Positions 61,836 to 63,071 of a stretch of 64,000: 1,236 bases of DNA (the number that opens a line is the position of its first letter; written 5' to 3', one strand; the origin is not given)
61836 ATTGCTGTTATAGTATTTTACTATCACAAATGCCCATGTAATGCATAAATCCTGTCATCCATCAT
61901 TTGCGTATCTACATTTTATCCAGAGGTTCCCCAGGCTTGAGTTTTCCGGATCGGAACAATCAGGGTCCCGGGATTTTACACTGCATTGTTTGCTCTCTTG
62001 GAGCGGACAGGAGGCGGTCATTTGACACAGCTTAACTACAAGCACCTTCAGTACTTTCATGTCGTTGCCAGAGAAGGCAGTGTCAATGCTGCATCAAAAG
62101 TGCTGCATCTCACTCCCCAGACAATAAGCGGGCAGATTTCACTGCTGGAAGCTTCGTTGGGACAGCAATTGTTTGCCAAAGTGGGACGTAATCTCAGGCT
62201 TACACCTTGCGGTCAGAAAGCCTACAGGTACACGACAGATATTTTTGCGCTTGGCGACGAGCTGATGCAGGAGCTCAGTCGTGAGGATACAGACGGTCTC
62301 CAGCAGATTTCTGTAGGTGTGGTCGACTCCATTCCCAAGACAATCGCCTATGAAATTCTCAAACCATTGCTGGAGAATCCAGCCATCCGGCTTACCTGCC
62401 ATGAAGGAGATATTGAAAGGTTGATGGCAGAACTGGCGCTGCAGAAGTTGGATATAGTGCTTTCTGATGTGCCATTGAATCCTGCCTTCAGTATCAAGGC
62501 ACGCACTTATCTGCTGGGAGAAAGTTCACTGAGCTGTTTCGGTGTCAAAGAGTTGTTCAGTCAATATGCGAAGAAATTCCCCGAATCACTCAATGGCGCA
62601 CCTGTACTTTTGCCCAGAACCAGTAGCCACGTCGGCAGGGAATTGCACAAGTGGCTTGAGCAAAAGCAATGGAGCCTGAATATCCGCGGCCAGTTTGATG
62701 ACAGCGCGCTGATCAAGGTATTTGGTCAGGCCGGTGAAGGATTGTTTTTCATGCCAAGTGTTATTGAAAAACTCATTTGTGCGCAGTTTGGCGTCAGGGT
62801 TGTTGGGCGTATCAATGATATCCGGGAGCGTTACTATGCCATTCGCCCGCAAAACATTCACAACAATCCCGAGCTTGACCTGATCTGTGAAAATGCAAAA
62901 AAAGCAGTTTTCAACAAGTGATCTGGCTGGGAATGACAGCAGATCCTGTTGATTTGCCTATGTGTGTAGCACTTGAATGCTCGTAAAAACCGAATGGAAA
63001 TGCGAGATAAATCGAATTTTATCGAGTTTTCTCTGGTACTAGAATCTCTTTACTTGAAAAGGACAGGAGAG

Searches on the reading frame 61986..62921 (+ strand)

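Call 77: search_protein_families(library=pfam, proteins=[window:61986-62921:+], max_evalue=0.00001)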
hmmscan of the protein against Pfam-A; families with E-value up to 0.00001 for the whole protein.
window:61986-62921:+ (311 aa): 2 families
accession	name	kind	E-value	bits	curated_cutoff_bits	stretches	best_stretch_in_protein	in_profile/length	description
PF00126.33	HTH_1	-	3.3e-18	65.8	26.6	1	19-77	2-60/60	Bacterial regulatory helix-turn-helix protein, lysR family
PF03466.25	LysR_substrate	-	4.8e-12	46.1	28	1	107-300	7-200/209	LysR substrate binding domain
